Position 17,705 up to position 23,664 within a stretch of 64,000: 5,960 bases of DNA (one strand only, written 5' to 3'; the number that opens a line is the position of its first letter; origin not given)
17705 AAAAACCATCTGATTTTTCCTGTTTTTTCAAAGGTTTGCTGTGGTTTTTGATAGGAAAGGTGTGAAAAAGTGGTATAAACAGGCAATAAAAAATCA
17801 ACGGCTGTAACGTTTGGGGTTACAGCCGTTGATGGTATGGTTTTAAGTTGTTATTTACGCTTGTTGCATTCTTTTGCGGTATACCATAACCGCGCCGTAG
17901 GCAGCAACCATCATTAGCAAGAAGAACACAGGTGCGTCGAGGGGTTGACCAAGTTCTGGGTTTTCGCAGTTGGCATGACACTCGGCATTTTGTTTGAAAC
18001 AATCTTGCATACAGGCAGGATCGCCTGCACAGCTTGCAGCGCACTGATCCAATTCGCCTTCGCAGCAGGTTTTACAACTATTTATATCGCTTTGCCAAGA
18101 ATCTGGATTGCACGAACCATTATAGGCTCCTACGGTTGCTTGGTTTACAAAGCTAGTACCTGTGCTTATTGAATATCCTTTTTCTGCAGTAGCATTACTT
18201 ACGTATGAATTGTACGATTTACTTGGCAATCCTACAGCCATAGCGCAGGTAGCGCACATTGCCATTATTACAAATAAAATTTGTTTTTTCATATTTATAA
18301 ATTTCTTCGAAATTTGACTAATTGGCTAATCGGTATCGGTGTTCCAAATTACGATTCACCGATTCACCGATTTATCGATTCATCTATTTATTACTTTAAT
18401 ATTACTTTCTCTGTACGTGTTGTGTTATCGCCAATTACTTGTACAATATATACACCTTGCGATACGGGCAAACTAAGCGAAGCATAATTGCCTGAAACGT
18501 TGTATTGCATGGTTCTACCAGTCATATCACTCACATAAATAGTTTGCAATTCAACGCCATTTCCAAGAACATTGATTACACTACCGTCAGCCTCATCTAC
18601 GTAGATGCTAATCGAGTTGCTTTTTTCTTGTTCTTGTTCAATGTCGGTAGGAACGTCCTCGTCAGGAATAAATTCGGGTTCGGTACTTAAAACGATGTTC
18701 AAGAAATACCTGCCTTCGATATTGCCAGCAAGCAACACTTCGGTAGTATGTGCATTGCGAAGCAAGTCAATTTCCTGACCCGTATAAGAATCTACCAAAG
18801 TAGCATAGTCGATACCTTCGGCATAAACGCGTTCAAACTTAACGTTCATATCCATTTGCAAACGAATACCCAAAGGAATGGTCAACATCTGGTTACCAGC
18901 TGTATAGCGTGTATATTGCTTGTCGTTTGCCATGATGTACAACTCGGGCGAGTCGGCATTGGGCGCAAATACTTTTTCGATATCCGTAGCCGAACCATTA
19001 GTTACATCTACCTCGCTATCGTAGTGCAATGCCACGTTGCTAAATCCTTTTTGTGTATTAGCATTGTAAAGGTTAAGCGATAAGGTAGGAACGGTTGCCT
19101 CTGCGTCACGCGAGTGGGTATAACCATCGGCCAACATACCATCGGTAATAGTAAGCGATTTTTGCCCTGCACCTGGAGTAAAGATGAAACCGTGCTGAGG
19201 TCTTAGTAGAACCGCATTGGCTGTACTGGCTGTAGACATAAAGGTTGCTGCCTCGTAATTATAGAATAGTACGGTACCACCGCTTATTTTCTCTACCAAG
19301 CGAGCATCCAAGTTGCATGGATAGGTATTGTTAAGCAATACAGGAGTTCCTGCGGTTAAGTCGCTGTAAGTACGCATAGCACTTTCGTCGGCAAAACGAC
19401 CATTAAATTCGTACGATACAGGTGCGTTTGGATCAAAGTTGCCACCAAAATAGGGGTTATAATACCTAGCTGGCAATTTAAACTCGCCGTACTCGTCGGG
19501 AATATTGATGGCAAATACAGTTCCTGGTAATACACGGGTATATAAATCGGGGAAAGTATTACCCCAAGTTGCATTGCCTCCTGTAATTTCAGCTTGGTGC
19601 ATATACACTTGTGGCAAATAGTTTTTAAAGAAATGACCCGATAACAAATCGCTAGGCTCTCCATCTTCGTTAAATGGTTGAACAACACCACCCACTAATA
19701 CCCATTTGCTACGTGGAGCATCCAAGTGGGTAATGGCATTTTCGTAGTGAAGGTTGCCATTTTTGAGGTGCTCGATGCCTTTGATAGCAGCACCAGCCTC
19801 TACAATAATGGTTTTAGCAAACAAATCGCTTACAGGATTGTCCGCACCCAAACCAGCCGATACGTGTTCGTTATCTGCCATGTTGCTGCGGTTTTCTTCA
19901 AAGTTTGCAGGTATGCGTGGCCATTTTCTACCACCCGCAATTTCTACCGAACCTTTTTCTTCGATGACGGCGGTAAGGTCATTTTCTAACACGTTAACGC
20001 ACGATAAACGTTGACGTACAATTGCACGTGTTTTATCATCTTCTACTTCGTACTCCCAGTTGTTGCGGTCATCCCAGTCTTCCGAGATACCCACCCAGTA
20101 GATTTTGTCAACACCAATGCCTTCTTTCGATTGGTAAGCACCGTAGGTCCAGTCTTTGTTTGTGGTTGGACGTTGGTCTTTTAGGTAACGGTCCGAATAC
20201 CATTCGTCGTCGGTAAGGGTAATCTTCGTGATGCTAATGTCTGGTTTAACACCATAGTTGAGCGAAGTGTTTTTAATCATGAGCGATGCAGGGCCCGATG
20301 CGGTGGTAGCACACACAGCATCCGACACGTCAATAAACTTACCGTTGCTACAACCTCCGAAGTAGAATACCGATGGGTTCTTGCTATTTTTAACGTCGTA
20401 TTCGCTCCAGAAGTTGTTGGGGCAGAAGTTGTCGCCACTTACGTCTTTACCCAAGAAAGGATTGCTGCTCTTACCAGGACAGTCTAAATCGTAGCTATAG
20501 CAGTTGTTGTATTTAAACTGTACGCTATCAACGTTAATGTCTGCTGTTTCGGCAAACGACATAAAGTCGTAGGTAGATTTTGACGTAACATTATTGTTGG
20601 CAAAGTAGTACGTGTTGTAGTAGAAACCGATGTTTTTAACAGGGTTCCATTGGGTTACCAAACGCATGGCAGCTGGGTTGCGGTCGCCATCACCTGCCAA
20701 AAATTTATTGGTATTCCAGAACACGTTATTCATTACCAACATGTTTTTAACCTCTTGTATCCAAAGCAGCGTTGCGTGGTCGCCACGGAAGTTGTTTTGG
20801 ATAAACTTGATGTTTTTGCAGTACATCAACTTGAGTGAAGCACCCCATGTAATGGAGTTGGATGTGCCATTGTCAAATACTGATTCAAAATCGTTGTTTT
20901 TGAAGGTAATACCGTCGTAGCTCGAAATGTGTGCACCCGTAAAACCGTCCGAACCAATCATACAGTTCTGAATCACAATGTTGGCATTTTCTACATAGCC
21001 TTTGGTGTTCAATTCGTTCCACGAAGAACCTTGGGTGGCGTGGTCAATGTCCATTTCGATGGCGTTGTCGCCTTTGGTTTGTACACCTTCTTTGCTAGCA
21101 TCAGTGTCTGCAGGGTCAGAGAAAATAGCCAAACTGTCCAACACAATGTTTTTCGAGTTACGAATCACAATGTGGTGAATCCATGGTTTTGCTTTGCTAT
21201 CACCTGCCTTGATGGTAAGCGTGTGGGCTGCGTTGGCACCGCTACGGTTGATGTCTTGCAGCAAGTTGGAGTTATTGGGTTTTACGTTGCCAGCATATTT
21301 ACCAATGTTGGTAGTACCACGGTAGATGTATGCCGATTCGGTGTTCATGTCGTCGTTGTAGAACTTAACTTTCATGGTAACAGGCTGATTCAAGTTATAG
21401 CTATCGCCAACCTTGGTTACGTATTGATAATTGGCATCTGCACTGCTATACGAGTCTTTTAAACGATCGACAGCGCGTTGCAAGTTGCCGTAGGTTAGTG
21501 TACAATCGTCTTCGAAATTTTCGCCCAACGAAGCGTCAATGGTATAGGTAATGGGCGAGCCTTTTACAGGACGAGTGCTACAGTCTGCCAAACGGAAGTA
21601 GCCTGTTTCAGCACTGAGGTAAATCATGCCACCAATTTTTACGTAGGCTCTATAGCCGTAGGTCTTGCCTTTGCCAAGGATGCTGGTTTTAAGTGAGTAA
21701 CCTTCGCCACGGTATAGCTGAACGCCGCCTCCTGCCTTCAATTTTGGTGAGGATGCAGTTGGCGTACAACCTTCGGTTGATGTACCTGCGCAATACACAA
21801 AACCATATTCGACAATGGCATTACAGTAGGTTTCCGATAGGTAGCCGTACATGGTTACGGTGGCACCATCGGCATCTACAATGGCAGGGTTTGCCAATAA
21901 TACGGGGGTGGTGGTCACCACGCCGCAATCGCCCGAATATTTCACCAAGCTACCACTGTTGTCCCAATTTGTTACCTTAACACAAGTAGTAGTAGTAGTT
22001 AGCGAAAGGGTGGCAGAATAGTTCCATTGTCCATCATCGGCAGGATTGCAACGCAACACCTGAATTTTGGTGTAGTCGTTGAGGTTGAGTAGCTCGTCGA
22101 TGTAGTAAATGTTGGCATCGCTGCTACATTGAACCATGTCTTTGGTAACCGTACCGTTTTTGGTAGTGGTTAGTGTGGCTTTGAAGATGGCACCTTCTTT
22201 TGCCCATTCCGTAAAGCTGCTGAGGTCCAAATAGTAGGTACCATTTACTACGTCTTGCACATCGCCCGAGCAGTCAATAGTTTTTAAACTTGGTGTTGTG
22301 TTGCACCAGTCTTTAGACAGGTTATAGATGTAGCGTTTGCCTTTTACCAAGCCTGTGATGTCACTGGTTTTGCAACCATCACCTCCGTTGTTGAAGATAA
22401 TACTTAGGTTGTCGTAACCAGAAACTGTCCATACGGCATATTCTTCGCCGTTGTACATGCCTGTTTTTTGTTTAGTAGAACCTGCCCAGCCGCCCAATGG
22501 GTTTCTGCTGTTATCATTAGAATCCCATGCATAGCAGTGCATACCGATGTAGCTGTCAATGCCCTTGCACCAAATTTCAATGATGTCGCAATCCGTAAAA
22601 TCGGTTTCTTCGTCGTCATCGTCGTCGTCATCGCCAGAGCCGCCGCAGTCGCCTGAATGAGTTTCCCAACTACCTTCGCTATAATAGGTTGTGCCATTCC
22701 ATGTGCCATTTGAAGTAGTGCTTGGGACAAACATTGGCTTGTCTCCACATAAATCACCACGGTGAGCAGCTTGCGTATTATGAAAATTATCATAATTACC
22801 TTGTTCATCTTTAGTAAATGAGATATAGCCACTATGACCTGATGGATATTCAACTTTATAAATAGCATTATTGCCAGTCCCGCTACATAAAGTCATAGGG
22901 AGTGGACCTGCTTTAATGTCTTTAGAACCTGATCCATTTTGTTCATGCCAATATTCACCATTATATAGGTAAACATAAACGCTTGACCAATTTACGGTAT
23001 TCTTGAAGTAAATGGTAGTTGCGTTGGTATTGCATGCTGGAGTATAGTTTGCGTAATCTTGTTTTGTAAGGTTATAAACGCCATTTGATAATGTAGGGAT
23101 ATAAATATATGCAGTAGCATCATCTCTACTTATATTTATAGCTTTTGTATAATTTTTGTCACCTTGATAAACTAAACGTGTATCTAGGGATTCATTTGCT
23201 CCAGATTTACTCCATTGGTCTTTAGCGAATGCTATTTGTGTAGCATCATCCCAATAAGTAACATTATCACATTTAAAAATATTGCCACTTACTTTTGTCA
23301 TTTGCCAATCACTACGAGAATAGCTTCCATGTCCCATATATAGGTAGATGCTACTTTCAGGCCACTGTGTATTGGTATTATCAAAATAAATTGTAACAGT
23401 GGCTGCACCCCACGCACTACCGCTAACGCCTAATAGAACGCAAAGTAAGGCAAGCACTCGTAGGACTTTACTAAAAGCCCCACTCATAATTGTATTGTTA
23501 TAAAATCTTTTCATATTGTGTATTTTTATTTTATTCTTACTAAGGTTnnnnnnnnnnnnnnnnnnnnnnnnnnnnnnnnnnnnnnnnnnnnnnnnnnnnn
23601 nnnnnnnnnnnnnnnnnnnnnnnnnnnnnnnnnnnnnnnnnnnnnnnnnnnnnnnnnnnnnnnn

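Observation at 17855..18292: Candidate new C-terminal sorting or anchor signal: PLDA(P/S) + TM helix (MVAAYG) + basic tail on three Cys-rich paralogs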

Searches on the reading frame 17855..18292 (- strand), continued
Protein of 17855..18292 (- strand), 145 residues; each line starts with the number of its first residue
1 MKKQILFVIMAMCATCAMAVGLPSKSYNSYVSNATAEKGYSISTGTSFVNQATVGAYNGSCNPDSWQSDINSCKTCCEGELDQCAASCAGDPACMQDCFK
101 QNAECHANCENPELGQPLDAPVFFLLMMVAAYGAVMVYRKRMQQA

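Call 68: find_encoding_contigs(protein=P0083, flank=10000, max_places=3)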
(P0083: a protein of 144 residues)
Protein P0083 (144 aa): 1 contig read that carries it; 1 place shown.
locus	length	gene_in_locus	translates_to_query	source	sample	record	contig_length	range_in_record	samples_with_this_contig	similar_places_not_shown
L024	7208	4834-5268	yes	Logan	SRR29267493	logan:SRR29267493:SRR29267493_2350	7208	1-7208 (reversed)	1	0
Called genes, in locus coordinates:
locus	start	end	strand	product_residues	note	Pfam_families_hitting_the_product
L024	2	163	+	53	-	?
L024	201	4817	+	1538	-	PF22073:Cep192_D4 (weak), PF22544:HYDIN_VesB_CFA65-like_Ig (weak)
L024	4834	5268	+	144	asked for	-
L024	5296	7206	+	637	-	?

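Call 69: find_encoding_contigs(protein=P0153, flank=10000, max_places=2)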
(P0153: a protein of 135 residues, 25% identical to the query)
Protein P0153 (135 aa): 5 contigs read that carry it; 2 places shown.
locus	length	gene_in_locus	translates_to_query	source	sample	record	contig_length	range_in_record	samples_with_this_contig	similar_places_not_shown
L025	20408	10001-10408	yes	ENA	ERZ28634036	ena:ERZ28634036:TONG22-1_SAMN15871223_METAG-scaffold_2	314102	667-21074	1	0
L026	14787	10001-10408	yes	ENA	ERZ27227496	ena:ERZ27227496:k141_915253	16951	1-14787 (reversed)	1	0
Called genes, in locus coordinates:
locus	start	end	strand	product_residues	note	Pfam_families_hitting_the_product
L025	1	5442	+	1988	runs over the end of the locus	PF19081:Ig_7 (faint), PF08757:CotH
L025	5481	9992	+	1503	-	PF13229:Beta_helix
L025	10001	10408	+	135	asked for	-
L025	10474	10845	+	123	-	PF20140:DUF6530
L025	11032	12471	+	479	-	PF03235:GmrSD_N, PF25202:DUF7834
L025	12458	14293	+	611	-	PF03235:GmrSD_N, PF07510:GmrSD_C (weak)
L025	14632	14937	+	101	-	PF13744:HTH_37 (weak), PF12844:HTH_19, PF13560:HTH_31, PF01381:HTH_3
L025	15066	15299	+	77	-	-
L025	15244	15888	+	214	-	PF06414:Zeta_toxin, PF13671:AAA_33 (weak)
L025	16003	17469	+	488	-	PF00133:tRNA-synt_1 (faint), PF01406:tRNA-synt_1e, PF09334:tRNA-synt_1g (faint), PF09190:DALR_2, PF23493:CysS_C (weak)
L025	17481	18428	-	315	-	PF00389:2-Hacid_dh, PF02826:2-Hacid_dh_C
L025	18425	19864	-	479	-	PF00309:Sigma54_AID, PF04963:Sigma54_CBD, PF04552:Sigma54_DBD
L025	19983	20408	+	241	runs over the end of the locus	PF01553:Acyltransferase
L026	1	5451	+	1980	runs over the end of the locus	PF19081:Ig_7 (faint), PF08757:CotH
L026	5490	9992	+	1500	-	PF13229:Beta_helix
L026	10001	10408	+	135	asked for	-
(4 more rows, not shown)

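Call 70: find_encoding_contigs(protein=P0168, flank=10000, max_places=2)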
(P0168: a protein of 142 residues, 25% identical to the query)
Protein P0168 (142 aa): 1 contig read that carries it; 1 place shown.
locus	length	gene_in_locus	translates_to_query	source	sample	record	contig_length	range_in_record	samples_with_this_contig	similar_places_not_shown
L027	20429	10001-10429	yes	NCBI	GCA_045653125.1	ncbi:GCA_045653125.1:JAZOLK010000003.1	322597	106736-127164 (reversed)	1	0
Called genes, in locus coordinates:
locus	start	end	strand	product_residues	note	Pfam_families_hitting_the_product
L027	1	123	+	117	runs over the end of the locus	PF00403:HMA (weak)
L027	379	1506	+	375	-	PF14516:AAA_35 (faint), PF01637:ATPase_2, PF13173:AAA_14 (faint)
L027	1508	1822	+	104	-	-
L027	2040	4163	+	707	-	PF00041:fn3 (weak)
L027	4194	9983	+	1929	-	-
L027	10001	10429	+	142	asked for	-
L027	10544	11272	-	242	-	PF00483:NTP_transferase, PF12804:NTP_transf_3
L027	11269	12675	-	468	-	PF01636:APH, PF22740:PapZ_C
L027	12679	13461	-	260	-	-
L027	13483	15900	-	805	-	PF13620:CarboxypepD_reg, PF13715:CarbopepD_reg_2, PF00593:TonB_dep_Rec_b-barrel, PF14905:OMP_b-brl_3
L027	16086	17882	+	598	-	PF00009:GTP_EFTU, PF01926:MMR_HSR1 (weak), PF22042:EF-G_D2, PF03144:GTP_EFTU_D2, PF00679:EFG_C, PF21018:BipA_C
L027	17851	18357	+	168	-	PF01288:HPPK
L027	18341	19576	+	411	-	PF00512:HisKA, PF02518:HATPase_c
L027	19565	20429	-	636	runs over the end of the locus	PF01807:Zn_ribbon_DnaG, PF08275:DNAG_N, PF13662:Toprim_4, PF01751:Toprim, PF13155:Toprim_2, PF10410:DnaB_bind (faint), PF28534:DUF8430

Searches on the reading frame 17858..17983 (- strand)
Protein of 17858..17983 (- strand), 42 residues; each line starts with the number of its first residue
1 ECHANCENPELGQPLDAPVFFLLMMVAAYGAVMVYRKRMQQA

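Call 65: search_protein_families(library=ncbifam, proteins=[window:17858-17983:-], max_evalue=10)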
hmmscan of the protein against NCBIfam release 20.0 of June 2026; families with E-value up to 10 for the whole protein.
seq(42 aa): 1 family
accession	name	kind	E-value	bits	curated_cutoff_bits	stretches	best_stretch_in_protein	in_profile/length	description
NF038356.1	actino_DLW39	hypoth_equivalog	0.061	13.2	24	1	21-40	3-22/38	DLW-39 family protein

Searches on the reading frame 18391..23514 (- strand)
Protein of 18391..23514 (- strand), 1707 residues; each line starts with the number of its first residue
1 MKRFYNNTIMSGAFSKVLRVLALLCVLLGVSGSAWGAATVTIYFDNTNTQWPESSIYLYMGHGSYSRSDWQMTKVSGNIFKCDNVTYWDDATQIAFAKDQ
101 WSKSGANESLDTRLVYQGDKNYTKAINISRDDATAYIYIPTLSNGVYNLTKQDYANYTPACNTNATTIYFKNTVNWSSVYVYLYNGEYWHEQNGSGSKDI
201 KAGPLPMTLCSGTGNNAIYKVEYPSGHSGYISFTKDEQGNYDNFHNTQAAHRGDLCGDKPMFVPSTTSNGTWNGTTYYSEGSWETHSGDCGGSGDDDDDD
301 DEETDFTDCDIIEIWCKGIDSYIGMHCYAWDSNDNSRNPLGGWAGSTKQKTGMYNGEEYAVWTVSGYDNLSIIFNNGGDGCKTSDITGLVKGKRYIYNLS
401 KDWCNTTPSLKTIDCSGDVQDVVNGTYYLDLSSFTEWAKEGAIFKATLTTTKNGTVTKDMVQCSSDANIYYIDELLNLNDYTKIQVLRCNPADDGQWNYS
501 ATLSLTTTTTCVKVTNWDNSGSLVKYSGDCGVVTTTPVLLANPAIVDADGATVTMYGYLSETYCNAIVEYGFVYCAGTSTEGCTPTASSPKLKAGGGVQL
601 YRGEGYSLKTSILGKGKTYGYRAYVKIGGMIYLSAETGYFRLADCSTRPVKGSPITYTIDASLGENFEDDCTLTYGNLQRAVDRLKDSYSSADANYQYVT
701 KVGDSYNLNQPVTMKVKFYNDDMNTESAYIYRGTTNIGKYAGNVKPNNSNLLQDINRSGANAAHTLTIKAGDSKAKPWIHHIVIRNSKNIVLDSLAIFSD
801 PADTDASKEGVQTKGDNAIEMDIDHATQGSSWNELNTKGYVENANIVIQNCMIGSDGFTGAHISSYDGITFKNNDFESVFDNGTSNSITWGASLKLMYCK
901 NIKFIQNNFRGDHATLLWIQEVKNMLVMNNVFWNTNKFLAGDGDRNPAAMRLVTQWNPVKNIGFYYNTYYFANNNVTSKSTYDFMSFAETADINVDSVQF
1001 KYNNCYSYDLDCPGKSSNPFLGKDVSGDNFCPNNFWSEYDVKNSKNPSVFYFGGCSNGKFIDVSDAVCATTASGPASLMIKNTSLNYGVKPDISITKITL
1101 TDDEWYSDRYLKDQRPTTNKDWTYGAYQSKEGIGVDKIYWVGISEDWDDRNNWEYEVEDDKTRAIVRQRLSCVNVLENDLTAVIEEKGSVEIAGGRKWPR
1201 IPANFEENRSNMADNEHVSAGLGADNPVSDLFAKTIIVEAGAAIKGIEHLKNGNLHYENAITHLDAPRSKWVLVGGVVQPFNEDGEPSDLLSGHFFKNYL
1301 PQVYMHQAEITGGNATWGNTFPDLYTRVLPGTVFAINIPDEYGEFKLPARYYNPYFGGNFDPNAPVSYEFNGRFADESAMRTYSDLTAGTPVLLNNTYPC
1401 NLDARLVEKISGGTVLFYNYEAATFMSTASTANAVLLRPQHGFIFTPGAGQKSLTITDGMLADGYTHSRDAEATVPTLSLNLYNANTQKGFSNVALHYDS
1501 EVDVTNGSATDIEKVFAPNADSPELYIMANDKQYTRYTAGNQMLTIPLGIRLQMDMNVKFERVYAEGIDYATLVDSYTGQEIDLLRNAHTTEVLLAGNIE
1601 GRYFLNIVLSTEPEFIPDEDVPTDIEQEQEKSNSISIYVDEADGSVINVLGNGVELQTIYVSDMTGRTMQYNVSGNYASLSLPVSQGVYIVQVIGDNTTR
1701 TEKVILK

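Call 10: search_protein_families(library=pfam, proteins=[window:18391-23514:-], max_evalue=0.01)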
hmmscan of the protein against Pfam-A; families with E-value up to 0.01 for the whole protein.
window:18391-23514:- (1707 aa): 1 family
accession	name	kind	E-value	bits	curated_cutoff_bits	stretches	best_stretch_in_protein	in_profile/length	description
PF16738.10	CBM26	-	1.5e-06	28.7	28.1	1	324-386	11-68/70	Starch-binding module 26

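Call 11: search_protein_families(library=ncbifam, proteins=[window:18391-23514:-], max_evalue=0.01)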
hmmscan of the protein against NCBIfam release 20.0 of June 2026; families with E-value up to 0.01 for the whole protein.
window:18391-23514:- (1707 aa): 1 family
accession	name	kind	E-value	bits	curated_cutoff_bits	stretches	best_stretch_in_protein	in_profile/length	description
TIGR04183.1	Por_Secre_tail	domain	4e-07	29.9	23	1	1644-1707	8-72/72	T9SS type A sorting domain-containing protein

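Call 44: search_solved_structures(query=window:18391-23514:-, max_evalue=0.01)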
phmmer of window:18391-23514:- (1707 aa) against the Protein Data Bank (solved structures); distinct sequences matched with E-value up to 0.01: 0.
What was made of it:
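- Tried and rejected: A PDB sequence search with giant1 gave nothing (call 44).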

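Call 45: search_protein_families(library=padloc, proteins=[window:18391-23514:-], max_evalue=0.01)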
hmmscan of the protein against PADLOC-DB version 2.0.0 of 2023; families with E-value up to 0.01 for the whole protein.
window:18391-23514:- (1707 aa): 0 families
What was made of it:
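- No toxin domain was detected in the giants (calls 10, 11, 44, 45).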
